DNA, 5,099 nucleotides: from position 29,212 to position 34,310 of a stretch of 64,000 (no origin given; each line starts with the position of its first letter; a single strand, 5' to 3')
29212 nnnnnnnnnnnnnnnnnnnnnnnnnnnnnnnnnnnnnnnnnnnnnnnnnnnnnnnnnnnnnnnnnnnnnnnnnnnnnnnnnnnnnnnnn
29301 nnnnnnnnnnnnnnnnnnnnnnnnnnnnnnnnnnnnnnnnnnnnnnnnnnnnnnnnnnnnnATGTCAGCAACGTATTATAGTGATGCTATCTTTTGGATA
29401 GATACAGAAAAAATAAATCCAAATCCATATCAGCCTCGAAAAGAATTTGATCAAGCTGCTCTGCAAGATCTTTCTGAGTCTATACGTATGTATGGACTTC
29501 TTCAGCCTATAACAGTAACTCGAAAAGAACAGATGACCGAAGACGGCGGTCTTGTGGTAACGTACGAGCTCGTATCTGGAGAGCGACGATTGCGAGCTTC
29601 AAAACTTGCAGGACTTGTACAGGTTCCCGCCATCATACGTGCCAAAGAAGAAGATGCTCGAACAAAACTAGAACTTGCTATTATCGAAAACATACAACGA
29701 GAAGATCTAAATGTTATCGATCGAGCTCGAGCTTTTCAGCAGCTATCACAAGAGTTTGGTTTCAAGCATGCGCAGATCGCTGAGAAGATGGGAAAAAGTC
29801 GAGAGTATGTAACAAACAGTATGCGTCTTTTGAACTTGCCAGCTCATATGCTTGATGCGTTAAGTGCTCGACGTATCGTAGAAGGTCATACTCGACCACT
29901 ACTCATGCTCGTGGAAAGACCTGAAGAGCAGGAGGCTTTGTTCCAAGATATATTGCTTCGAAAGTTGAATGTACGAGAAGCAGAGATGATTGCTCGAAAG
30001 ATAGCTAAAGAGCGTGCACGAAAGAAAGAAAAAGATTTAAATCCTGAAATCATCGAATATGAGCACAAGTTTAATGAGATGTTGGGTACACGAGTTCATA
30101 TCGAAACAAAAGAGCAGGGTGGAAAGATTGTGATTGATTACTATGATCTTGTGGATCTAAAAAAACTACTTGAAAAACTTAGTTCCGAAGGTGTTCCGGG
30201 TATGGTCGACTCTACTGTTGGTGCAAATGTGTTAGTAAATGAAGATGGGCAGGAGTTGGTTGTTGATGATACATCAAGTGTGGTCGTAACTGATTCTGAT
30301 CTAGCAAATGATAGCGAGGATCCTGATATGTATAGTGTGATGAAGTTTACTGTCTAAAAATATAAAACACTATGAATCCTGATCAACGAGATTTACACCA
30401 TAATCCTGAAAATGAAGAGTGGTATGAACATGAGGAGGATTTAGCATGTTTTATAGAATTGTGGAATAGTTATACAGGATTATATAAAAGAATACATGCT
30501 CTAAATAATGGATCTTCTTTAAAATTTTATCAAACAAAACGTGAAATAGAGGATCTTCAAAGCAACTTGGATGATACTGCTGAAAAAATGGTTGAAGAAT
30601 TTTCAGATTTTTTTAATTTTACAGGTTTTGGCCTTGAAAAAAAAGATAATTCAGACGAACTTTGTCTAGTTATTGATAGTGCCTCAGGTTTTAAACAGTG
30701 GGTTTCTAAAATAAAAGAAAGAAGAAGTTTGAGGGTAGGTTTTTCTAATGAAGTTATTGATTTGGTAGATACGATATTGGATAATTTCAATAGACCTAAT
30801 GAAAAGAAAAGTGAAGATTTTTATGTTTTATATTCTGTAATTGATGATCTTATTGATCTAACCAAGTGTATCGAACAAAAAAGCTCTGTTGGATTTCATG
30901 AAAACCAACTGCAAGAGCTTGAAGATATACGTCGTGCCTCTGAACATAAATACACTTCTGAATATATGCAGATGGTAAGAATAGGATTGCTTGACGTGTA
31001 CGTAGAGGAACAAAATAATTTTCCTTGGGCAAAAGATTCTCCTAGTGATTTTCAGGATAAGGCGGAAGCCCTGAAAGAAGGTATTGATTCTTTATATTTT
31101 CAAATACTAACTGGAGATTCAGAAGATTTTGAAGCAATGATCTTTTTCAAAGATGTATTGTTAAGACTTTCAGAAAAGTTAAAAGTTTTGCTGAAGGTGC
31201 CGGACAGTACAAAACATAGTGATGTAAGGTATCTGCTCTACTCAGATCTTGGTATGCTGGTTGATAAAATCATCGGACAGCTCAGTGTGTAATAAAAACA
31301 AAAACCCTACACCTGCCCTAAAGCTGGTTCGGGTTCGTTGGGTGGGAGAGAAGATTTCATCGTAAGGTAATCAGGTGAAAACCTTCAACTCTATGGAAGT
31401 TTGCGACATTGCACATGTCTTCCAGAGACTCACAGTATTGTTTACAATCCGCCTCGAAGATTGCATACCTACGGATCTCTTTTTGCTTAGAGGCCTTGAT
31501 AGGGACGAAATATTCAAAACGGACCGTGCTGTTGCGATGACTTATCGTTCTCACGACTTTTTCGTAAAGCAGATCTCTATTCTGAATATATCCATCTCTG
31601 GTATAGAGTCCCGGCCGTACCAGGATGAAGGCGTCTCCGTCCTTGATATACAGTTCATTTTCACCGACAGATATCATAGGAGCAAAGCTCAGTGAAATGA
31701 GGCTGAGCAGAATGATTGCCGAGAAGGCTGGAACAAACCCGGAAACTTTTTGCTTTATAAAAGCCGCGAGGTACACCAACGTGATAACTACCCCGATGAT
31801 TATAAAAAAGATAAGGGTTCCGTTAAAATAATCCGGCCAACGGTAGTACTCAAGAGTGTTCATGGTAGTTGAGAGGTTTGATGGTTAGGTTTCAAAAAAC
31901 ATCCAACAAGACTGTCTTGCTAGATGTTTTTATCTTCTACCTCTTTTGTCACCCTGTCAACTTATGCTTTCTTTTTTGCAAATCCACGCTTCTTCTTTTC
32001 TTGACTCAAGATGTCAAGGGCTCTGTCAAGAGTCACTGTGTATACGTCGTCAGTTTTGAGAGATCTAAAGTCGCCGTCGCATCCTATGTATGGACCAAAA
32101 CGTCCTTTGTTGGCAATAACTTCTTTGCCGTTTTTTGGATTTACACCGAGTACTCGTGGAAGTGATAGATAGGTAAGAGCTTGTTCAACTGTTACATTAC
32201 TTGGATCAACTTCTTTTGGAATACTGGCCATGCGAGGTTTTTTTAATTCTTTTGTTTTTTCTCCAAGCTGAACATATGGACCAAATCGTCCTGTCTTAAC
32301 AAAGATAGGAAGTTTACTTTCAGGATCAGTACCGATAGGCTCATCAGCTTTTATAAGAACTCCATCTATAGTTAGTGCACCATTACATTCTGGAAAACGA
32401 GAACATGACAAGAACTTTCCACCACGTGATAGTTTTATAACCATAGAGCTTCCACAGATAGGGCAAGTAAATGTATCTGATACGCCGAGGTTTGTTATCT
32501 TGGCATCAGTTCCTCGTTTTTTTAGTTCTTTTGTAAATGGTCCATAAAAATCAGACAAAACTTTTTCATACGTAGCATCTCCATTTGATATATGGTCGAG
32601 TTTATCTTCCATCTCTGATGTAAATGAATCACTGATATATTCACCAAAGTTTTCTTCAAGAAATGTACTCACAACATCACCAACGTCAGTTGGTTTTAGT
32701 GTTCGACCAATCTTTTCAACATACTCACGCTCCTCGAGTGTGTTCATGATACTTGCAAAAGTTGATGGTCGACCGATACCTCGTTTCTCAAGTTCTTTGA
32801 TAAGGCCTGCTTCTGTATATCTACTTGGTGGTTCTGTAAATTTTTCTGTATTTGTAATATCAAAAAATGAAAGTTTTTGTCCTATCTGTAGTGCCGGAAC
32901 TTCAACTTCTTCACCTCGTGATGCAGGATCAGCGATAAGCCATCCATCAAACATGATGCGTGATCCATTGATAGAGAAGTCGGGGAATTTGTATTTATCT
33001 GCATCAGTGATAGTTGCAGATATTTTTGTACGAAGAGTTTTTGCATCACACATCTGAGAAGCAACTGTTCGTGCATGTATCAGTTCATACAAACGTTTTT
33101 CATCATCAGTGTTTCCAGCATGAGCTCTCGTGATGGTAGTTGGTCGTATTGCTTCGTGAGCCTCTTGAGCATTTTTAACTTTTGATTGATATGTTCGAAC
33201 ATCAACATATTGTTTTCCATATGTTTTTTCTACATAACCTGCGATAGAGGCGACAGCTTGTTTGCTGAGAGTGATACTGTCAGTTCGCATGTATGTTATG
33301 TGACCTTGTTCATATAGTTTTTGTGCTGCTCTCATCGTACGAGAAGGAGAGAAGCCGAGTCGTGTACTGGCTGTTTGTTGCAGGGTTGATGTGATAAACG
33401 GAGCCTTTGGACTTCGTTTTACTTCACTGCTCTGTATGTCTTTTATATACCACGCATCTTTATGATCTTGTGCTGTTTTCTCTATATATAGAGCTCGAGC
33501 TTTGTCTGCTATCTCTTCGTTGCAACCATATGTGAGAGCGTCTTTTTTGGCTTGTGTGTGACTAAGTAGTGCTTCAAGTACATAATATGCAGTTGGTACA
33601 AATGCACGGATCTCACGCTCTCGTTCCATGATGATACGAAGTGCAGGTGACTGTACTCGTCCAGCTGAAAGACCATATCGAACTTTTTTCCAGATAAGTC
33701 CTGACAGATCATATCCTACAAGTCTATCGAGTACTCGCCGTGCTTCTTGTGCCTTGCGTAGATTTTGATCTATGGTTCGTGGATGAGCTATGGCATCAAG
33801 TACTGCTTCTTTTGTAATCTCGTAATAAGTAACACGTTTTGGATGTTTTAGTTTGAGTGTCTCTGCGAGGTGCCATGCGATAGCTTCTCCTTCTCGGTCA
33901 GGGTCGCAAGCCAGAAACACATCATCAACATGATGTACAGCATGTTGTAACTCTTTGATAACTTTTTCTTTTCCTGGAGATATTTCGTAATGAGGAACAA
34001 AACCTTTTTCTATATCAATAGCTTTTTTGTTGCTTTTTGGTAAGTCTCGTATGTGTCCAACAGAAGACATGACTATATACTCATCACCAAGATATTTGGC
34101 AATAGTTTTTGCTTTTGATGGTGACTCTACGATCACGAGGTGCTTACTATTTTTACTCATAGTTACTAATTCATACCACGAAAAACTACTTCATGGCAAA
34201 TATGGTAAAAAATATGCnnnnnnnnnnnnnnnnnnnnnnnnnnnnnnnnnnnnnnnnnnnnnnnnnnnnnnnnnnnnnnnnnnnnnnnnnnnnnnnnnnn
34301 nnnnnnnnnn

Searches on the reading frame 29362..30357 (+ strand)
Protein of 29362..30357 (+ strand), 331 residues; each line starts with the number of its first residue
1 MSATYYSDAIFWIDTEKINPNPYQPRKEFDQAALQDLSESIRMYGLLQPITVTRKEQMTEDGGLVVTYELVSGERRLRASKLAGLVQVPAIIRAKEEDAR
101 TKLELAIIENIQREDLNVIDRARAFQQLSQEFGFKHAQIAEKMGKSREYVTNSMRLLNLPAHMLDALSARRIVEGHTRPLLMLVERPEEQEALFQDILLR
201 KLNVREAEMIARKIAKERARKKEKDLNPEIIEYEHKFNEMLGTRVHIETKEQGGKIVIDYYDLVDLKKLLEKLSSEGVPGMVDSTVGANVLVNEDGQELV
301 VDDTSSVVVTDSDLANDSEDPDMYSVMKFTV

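Call 30: search_protein_families(library=pfam, proteins=[window:29362-30357:+], max_evalue=0.01)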
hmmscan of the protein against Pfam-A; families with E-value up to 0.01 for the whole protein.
window:29362-30357:+ (331 aa): 5 families
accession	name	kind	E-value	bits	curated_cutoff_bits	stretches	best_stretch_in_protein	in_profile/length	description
PF17762.8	HTH_ParB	-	1e-28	99.9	22.6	1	114-214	1-100/102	ParB HTH domain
PF02195.25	ParB_N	-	7.9e-27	93.6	26.3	1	13-112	6-95/95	ParB N-terminal domain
PF23552.2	ParB_C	-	1.4e-08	34.5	23.8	1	227-273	2-49/50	ParB dimerisation domain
PF13384.12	HTH_23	-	0.0038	17.4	24.6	1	116-151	2-35/50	Homeodomain-like domain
PF08535.16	KorB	-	0.0053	17.1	22.3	0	133-174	3-43/89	KorB domain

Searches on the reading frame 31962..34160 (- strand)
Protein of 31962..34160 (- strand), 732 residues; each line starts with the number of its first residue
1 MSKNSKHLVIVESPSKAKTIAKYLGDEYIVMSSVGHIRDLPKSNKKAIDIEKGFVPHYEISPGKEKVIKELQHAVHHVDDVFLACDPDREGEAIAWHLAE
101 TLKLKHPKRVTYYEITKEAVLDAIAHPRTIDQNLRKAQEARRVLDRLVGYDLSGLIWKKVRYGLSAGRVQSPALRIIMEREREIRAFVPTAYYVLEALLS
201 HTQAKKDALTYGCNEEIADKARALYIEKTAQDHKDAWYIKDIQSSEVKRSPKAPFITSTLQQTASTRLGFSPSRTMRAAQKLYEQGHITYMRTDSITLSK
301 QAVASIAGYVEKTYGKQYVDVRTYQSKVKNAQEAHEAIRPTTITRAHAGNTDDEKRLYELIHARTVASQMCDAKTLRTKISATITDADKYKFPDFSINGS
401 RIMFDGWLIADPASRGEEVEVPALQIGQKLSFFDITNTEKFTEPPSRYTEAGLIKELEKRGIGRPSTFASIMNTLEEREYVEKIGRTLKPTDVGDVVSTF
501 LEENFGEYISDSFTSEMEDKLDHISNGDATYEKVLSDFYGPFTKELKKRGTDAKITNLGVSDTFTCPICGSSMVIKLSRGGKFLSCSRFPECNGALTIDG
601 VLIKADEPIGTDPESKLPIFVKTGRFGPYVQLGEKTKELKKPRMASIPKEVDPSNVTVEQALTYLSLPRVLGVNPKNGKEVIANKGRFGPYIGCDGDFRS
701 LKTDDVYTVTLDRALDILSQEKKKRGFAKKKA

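Call 8: search_protein_families(library=pfam, proteins=[window:31962-34160:-], max_evalue=0.01)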
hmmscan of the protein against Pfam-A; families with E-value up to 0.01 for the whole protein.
window:31962-34160:- (732 aa): 5 families
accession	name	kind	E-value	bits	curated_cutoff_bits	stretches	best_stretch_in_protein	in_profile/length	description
PF01131.25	Topoisom_bac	-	4.9e-117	391.8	35.1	1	130-535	2-410/411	DNA topoisomerase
PF13368.11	Toprim_C_rpt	-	2.3e-31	107.9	22.3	2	674-726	1-54/57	Topoisomerase C-terminal repeat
PF01751.28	Toprim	-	3.6e-22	78.8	23.1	1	8-111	2-92/96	Toprim domain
PF01396.24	Zn_ribbon_Top1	-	9.7e-14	51.3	32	1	565-594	3-32/39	Topoisomerase DNA binding C4 zinc finger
PF13662.12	Toprim_4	-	0.0011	19.6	25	1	8-111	3-82/85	Toprim domain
